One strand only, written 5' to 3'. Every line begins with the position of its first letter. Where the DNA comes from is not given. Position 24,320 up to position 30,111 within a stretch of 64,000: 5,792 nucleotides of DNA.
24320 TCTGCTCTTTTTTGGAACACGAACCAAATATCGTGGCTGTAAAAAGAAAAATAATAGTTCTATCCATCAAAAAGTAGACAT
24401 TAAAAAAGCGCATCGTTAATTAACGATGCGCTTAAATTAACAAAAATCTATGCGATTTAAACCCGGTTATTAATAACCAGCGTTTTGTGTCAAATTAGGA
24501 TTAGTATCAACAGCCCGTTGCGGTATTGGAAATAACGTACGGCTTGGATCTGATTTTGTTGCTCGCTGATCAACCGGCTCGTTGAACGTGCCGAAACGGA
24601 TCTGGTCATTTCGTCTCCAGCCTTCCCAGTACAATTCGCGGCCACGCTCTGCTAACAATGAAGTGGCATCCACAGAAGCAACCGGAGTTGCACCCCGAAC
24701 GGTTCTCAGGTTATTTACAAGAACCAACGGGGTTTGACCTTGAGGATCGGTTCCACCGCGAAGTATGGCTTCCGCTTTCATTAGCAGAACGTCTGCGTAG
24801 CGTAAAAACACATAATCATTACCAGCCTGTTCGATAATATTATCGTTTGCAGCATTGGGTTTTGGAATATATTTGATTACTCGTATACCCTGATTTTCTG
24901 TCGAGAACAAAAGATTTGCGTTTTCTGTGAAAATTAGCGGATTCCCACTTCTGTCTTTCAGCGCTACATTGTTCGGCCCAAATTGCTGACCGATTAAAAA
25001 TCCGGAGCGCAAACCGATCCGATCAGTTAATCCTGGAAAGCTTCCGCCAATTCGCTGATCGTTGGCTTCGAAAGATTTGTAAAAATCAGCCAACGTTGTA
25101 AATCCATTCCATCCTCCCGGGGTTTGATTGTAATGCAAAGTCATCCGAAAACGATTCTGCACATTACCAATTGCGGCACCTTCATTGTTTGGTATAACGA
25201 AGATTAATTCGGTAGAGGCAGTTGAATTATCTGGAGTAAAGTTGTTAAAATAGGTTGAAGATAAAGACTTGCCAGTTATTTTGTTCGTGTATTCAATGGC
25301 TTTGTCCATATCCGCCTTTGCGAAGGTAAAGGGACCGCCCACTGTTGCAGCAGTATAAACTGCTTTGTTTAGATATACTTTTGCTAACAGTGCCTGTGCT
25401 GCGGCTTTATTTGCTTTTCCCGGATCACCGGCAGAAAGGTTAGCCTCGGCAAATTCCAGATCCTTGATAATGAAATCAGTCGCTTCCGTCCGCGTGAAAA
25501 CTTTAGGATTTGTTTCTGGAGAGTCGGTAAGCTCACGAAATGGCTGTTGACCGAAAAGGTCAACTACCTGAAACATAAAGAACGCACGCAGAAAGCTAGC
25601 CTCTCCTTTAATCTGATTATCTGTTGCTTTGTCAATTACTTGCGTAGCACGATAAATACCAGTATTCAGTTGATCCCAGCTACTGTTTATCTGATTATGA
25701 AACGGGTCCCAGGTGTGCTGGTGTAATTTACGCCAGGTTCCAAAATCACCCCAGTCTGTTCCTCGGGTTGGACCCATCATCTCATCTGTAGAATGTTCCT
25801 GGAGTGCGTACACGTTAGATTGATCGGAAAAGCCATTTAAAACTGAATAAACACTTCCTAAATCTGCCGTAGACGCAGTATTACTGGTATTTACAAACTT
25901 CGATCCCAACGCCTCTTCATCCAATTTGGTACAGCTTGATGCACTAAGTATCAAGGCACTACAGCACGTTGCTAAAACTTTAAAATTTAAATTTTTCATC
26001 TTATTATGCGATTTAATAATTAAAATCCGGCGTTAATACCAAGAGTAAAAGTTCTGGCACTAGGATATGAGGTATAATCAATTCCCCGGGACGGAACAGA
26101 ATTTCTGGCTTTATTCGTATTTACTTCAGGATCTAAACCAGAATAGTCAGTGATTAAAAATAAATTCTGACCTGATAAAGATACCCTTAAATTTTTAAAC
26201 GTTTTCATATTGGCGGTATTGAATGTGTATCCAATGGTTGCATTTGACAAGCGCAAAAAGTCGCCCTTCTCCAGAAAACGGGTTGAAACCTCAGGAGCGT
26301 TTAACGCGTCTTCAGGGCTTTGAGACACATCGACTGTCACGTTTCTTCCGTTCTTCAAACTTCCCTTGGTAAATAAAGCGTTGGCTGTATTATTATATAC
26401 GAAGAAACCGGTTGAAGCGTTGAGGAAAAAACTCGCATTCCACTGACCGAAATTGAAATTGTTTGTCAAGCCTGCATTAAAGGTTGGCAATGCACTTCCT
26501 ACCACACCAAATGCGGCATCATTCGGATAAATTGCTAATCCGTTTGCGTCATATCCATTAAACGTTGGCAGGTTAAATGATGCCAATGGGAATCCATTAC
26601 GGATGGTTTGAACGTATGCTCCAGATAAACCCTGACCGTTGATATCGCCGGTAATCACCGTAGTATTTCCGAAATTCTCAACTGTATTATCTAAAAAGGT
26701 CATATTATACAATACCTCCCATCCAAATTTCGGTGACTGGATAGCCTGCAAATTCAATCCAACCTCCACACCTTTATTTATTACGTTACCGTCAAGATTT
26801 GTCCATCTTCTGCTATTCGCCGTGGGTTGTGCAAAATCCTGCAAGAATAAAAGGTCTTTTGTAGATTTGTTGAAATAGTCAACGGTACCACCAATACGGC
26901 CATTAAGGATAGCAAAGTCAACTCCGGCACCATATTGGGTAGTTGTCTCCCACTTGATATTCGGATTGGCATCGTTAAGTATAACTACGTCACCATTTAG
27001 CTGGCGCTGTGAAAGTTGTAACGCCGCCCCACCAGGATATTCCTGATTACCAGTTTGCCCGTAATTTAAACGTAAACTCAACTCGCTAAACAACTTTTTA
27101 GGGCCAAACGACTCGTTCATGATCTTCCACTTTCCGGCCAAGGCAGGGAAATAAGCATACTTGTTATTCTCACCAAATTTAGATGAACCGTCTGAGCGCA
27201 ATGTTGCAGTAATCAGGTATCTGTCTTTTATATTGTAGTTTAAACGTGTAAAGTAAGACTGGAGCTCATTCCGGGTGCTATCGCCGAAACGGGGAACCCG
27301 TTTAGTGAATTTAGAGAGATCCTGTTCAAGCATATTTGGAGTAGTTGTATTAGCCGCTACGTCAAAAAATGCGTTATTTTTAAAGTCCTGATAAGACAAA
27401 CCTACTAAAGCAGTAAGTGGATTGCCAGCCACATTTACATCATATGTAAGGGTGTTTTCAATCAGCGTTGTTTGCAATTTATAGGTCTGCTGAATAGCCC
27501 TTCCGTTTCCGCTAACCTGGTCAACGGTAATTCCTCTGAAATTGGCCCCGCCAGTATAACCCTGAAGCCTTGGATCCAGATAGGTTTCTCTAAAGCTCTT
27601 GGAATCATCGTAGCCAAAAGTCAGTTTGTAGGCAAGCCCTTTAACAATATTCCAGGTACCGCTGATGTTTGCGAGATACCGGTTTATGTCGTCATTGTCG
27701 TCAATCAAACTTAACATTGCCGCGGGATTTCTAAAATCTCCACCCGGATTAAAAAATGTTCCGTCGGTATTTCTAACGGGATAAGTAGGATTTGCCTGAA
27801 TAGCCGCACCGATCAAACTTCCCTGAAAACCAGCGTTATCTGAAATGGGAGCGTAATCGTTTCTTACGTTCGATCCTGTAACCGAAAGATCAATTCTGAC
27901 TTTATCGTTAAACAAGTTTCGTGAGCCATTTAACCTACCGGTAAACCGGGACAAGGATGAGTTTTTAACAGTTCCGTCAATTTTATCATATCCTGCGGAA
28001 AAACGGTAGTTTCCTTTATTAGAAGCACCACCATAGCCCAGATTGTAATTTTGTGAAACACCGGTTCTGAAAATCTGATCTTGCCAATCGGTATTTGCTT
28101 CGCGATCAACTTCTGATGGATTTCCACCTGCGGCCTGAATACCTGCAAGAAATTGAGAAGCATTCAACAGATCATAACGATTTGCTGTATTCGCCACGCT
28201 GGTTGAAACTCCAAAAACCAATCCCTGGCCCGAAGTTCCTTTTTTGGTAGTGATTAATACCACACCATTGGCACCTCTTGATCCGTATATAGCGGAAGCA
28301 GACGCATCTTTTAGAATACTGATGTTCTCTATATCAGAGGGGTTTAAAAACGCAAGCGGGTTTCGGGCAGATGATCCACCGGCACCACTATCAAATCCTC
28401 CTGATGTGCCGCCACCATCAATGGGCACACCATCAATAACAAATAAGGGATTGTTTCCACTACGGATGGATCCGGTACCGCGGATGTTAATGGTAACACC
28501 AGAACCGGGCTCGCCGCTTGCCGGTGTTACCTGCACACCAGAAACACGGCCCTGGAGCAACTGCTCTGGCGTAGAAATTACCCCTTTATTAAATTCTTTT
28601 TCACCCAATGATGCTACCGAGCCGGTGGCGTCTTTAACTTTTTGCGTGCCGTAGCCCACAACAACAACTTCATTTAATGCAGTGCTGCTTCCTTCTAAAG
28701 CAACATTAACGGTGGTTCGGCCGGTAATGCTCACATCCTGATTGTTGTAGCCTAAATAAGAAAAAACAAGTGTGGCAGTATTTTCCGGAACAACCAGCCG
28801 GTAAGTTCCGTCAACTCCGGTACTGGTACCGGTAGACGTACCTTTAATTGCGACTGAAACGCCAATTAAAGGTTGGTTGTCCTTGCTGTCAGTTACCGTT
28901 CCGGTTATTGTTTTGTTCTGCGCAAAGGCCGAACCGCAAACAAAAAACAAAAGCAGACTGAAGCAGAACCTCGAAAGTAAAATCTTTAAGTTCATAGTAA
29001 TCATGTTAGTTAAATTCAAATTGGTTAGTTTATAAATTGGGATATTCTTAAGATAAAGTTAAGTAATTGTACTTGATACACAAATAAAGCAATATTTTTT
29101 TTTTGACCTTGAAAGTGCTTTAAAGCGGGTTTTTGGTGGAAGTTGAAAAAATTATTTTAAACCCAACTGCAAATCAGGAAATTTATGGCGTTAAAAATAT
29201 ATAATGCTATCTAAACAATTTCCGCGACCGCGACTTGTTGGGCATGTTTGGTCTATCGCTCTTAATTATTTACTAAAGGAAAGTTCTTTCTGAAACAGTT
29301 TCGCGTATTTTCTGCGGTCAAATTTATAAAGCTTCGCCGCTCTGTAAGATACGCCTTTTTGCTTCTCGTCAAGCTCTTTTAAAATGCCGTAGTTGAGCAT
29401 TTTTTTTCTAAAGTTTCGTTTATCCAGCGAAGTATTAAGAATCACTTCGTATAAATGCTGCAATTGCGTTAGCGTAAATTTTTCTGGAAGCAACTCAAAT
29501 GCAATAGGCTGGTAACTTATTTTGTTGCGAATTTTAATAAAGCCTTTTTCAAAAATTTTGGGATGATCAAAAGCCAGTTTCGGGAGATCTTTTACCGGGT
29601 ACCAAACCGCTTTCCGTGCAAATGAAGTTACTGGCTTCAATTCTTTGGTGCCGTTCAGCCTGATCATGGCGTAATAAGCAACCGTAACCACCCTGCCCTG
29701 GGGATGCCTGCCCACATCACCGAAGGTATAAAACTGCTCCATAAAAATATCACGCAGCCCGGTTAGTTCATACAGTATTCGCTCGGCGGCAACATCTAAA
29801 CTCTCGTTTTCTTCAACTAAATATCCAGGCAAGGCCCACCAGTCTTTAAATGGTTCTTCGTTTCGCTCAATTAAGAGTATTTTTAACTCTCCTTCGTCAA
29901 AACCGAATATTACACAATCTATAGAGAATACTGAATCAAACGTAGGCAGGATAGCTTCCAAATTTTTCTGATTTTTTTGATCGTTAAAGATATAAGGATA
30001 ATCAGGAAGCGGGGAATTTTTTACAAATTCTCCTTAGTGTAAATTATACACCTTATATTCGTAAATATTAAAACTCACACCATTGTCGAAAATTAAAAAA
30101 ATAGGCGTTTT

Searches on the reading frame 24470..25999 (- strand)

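Call 61: search_protein_families(library=pfam, proteins=[window:24470-25999:-], max_evalue=0.01)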
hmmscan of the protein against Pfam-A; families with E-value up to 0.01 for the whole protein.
window:24470-25999:- (509 aa): 4 families
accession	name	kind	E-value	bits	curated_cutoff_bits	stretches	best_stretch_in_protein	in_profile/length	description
PF07980.17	SusD_RagB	-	6.7e-18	65.8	23.1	1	264-509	2-297/297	SusD family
PF14322.12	SusD-like_3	-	1.7e-14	54.9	27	1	62-210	36-191/191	Starch-binding associating with outer membrane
PF12771.13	SusD-like_2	-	1.5e-07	31.1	27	1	89-191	53-153/415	Starch-binding associating with outer membrane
PF12741.13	SusD-like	-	0.00016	21.3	27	0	84-197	58-175/495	Susd and RagB outer membrane lipoprotein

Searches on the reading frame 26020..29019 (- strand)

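Call 61: search_protein_families(library=pfam, proteins=[window:26020-29019:-], max_evalue=0.01)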
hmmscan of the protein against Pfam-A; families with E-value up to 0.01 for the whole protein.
window:26020-29019:- (999 aa): 3 families
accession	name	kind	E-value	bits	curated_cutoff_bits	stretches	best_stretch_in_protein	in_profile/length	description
PF00593.30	TonB_dep_Rec_b-barrel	-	3.9e-20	73.6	27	1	415-953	32-436/436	TonB dependent receptor-like, beta-barrel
PF13715.12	CarbopepD_reg_2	-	1.5e-19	70.2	32.2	1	38-120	1-88/88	CarboxypepD_reg-like domain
PF07715.20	Plug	-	4.7e-19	69.3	23.9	1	128-253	2-107/107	TonB-dependent Receptor Plug Domain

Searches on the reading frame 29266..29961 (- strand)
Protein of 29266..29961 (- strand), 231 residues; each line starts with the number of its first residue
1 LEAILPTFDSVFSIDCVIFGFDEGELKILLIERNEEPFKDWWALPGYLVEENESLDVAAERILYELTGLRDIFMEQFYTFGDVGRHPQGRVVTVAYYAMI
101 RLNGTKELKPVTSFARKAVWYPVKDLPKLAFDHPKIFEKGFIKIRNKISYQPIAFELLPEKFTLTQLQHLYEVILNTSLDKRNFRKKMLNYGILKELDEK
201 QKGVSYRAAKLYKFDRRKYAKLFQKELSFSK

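Call 94: search_protein_families(library=pfam, proteins=[window:29266-29961:-], max_evalue=0.0001)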
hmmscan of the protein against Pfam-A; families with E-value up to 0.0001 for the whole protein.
window:29266-29961:- (231 aa): 3 families
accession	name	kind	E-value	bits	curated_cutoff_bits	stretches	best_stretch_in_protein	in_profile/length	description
PF21906.2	NrtR_WHD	-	3.7e-29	101.1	27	1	154-214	1-61/61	NrtR DNA-binding winged helix domain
PF19368.5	AraR_C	-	7.5e-16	58.6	23.8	1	150-229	1-81/82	AraR C-terminal winged HTH domain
PF00293.34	NUDIX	-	4.7e-14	53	21.1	1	14-138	6-132/134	NUDIX domain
